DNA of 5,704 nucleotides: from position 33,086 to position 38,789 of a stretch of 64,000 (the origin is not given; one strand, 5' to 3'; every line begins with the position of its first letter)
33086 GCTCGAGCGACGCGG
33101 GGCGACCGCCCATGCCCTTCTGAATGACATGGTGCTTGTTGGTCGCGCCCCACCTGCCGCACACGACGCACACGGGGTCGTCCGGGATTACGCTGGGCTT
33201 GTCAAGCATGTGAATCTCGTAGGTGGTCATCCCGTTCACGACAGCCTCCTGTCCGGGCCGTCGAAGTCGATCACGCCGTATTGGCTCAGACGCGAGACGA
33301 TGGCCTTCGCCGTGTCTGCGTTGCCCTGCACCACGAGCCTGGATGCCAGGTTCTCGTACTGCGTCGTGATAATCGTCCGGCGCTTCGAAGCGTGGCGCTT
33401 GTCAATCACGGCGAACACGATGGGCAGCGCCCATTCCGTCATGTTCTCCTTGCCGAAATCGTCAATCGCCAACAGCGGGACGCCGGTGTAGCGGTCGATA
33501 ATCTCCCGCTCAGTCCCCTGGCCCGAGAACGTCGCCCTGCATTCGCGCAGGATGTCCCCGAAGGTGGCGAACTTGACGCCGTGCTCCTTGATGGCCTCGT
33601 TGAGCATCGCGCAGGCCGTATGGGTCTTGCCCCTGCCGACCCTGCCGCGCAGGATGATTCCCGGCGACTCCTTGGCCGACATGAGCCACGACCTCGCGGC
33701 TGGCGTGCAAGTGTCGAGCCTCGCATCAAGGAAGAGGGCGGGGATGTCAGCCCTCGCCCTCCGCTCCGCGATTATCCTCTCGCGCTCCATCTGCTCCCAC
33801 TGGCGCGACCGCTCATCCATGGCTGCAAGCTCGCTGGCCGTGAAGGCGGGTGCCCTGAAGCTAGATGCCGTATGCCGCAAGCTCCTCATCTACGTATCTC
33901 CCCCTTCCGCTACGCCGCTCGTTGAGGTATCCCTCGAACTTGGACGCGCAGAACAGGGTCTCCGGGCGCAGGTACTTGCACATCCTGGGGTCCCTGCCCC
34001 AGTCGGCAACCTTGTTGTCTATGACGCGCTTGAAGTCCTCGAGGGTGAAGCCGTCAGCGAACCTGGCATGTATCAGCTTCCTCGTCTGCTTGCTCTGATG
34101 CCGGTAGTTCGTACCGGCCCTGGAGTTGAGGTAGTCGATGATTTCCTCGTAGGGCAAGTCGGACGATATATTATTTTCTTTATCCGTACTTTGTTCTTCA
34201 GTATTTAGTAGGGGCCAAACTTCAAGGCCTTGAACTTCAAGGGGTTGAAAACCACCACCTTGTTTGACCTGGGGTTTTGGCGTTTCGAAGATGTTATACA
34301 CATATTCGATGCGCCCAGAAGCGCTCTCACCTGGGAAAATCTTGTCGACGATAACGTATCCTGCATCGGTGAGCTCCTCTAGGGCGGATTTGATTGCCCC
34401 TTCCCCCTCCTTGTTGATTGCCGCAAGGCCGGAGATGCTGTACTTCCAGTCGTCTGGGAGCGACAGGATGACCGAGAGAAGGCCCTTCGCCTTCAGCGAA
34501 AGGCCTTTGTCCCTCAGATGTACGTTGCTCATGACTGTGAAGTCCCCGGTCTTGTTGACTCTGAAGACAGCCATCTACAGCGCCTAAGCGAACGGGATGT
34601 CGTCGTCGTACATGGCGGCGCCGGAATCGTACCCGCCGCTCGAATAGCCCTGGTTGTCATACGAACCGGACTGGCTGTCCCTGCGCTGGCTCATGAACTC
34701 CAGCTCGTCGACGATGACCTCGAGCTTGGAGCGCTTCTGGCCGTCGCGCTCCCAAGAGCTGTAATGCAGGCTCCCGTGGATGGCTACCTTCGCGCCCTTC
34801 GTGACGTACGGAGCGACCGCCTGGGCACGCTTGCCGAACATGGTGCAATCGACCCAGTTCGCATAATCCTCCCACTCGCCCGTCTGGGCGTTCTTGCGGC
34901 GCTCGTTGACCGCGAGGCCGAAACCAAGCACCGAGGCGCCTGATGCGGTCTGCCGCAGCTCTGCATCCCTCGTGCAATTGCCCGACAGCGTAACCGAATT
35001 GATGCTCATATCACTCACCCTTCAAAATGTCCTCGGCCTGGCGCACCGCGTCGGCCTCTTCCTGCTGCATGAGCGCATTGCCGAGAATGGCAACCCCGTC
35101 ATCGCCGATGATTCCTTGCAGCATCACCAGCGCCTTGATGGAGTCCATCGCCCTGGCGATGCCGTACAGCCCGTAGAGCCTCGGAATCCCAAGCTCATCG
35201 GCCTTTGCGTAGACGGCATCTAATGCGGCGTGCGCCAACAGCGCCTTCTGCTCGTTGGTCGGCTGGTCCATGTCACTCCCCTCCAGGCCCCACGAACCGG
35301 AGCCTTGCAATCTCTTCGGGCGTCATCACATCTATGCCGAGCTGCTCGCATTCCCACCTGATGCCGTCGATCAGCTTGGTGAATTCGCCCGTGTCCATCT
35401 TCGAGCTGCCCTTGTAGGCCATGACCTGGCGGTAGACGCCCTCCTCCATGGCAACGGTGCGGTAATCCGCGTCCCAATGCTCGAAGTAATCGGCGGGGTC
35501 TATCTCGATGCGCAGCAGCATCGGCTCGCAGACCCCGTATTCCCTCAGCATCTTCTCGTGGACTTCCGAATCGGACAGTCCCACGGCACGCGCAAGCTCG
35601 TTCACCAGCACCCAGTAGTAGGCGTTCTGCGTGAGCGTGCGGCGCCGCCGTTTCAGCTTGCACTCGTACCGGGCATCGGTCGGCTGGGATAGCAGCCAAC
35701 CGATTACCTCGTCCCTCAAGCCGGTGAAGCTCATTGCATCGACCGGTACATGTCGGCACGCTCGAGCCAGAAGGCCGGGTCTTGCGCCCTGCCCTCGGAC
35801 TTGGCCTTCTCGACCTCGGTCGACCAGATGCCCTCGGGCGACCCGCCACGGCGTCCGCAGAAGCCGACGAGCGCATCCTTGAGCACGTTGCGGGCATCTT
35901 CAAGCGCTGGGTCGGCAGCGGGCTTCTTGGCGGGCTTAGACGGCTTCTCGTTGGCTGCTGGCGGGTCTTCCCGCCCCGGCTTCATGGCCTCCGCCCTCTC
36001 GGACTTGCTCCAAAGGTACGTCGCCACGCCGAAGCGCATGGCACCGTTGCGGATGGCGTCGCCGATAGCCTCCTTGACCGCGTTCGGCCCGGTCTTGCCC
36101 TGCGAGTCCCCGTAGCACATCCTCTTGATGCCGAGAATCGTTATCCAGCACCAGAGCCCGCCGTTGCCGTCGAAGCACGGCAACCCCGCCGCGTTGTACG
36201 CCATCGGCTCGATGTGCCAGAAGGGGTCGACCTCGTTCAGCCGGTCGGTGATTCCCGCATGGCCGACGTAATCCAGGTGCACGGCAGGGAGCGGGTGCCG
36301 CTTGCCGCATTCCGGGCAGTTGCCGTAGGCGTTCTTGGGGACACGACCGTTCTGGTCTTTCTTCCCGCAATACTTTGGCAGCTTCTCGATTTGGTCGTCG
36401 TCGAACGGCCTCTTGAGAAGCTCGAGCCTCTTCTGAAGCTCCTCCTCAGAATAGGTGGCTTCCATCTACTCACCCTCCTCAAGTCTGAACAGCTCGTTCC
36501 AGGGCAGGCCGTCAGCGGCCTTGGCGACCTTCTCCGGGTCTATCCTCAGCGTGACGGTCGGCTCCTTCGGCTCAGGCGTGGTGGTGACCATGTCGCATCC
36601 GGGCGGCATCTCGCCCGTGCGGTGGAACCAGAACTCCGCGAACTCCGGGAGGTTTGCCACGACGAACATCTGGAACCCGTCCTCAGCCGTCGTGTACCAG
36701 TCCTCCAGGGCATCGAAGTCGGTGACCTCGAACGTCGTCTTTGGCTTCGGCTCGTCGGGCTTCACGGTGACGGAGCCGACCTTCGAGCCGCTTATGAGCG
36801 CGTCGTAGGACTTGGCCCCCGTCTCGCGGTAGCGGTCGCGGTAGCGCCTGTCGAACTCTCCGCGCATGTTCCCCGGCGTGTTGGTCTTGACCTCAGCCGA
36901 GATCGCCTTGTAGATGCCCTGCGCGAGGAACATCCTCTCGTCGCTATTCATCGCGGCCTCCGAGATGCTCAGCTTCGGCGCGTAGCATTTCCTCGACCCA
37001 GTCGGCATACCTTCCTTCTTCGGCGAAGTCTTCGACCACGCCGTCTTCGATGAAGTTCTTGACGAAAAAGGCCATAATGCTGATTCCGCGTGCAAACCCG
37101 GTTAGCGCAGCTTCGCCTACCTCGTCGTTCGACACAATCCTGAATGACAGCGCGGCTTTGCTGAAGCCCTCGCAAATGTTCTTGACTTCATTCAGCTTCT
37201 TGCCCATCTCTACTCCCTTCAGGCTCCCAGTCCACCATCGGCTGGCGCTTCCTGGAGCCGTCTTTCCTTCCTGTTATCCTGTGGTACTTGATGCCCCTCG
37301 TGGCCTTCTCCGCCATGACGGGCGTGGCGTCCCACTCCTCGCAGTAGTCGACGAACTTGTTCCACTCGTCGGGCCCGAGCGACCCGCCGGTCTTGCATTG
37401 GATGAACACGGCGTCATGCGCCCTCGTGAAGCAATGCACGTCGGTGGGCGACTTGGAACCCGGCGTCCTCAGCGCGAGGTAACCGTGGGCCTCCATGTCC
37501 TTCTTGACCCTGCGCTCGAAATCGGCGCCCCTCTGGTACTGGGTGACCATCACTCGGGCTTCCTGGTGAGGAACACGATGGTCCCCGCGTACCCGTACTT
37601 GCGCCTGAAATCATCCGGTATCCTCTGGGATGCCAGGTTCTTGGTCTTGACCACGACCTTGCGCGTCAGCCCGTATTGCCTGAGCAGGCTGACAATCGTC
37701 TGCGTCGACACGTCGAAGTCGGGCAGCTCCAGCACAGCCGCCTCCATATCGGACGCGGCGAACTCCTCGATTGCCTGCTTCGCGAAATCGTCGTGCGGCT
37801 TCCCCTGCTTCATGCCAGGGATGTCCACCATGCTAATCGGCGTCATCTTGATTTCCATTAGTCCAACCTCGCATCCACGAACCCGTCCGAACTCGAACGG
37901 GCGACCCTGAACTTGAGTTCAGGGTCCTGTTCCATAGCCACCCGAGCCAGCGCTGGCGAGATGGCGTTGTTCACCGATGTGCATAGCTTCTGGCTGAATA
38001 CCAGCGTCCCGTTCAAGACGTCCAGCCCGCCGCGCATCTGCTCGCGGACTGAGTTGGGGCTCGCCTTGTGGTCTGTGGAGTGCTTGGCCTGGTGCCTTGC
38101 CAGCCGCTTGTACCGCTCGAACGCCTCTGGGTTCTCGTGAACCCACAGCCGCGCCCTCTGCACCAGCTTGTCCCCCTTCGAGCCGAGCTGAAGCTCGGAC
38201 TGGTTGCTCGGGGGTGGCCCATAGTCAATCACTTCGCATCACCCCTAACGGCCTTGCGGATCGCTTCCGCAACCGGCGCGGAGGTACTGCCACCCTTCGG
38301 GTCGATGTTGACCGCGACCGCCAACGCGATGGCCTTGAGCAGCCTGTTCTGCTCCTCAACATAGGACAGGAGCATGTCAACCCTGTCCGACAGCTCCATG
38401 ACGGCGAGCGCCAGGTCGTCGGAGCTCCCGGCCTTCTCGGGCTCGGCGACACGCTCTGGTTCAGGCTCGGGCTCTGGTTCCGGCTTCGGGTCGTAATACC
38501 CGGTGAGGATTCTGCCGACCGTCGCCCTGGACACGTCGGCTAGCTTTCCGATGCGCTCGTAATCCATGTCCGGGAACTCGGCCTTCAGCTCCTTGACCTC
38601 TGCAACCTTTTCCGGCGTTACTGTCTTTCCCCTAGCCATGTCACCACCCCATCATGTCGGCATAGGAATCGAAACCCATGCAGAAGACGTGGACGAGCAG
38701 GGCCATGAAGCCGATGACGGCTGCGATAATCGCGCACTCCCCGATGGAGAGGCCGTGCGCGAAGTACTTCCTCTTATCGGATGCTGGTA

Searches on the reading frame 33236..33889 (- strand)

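Call 26: search_protein_families(library=pfam, max_evalue=0.001, proteins=[window:33236-33889:-])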
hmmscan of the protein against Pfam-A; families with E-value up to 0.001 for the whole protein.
window:33236-33889:- (217 aa): 2 families
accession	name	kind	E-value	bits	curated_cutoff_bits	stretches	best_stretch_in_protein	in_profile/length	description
PF01695.23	IstB_IS21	-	7.9e-14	52.2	24.1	1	76-202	93-217/238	IstB-like ATP binding protein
PF00910.28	RNA_helicase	-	0.00084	20.2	21.5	0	78-151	1-64/105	RNA helicase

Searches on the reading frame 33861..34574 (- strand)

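Call 26: search_protein_families(library=pfam, max_evalue=0.001, proteins=[window:33861-34574:-])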
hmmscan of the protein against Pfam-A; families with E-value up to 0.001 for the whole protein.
window:33861-34574:- (237 aa): 2 families
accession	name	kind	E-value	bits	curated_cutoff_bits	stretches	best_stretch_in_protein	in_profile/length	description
PF09524.15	Phg_2220_C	-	4e-30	104.1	27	1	145-218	1-73/73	Conserved phage C-terminus (Phg_2220_C)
PF13730.12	HTH_36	-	1.1e-06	28.8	25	1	24-74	2-55/55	Helix-turn-helix domain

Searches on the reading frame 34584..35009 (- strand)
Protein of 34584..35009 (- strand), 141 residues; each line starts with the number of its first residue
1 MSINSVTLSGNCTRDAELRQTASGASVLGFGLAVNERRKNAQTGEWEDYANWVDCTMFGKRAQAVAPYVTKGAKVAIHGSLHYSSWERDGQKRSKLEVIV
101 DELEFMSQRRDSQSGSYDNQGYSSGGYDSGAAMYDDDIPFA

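Call 26: search_protein_families(library=pfam, max_evalue=0.001, proteins=[window:34584-35009:-])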
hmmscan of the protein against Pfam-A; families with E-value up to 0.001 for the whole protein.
window:34584-35009:- (141 aa): 1 family
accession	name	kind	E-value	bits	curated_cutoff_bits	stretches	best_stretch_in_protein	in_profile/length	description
PF00436.31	SSB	-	2.3e-30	105.2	26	1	3-106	1-104/104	Single-strand binding protein family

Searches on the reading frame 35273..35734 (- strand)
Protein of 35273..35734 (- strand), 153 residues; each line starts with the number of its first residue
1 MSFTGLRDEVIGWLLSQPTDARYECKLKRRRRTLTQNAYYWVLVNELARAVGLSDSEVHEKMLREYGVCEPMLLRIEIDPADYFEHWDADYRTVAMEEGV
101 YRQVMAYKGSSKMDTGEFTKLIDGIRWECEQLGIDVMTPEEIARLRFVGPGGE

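Call 26: search_protein_families(library=pfam, max_evalue=0.001, proteins=[window:35273-35734:-])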
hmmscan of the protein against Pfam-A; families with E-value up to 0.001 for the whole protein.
window:35273-35734:- (153 aa): 1 family
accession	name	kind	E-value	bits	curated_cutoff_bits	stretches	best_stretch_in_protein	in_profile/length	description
PF05772.17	NinB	-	0.00024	21.4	23.8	0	19-51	27-59/131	NinB protein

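Call 29: search_protein_families(library=phrogs, max_evalue=0.001, proteins=[window:35273-35734:-])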
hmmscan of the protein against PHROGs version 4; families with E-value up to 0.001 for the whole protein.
window:35273-35734:- (153 aa): 1 family
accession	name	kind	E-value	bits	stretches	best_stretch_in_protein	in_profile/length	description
phrog_72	-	DNA, RNA and nucleotide metabolism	9.7e-21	75.5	1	20-144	38-150/161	NinB/ Orf homologous recombination mediator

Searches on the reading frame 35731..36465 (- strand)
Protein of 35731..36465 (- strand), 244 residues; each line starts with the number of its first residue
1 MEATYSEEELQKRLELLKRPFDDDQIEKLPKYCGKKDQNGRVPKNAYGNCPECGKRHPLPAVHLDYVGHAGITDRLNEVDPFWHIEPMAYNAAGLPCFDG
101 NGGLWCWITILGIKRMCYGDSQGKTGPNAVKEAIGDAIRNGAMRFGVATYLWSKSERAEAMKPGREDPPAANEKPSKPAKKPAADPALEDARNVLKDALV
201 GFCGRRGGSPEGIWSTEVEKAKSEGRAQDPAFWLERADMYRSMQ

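Call 26: search_protein_families(library=pfam, max_evalue=0.001, proteins=[window:35731-36465:-])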
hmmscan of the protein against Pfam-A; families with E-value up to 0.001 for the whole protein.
window:35731-36465:- (244 aa): 0 families

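Call 29: search_protein_families(library=phrogs, max_evalue=0.001, proteins=[window:35731-36465:-])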
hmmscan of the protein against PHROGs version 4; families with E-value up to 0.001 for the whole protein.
window:35731-36465:- (244 aa): 2 families
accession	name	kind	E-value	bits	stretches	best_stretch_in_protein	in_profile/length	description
phrog_3290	-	DNA, RNA and nucleotide metabolism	4.1e-46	158.3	1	10-188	5-134/192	single strand annealing protein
phrog_1097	-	DNA, RNA and nucleotide metabolism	5.6e-05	24.1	1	61-156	33-123/251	Erf-like ssDNA annealing protein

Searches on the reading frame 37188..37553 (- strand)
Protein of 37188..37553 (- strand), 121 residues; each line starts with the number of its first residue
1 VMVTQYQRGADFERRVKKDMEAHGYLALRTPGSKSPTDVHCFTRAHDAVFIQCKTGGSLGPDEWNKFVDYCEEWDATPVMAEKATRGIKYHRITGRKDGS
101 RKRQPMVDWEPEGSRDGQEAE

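Call 26: search_protein_families(library=pfam, max_evalue=0.001, proteins=[window:37188-37553:-])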
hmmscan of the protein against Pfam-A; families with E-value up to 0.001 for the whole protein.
window:37188-37553:- (121 aa): 1 family
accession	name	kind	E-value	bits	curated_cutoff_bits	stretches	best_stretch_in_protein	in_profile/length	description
PF01870.24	Hjc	-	0.00033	21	21.1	1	12-88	2-86/93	Archaeal holliday junction resolvase (hjc)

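Call 29: search_protein_families(library=phrogs, max_evalue=0.001, proteins=[window:37188-37553:-])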
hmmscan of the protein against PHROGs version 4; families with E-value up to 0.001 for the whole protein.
window:37188-37553:- (121 aa): 1 family
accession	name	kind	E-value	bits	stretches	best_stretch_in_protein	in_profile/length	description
phrog_244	-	DNA, RNA and nucleotide metabolism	0.00064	21.1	1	2-71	5-75/186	RusA-like Holliday junction resolvase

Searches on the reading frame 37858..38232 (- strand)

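Call 26: search_protein_families(library=pfam, max_evalue=0.001, proteins=[window:37858-38232:-])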
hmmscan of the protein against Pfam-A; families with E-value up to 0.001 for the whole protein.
window:37858-38232:- (124 aa): 0 families

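Call 29: search_protein_families(library=phrogs, max_evalue=0.001, proteins=[window:37858-38232:-])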
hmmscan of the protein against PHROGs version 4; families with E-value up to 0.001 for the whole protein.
window:37858-38232:- (124 aa): 1 family
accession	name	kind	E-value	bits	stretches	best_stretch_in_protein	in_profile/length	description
phrog_13625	-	unknown function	0.00091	20.3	0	30-109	11-85/94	-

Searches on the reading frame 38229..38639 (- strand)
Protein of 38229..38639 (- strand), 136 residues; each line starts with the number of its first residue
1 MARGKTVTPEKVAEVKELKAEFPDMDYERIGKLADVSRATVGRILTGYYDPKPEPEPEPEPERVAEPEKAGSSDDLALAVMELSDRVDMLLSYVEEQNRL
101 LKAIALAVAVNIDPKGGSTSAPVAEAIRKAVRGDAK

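Call 26: search_protein_families(library=pfam, max_evalue=0.001, proteins=[window:38229-38639:-])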
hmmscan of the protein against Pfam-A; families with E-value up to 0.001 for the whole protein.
window:38229-38639:- (136 aa): 1 family
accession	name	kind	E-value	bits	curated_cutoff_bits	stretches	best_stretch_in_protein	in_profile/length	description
PF05887.16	Trypan_PARP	-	0.00042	20.7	100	1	50-69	60-79/134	Procyclic acidic repetitive protein (PARP)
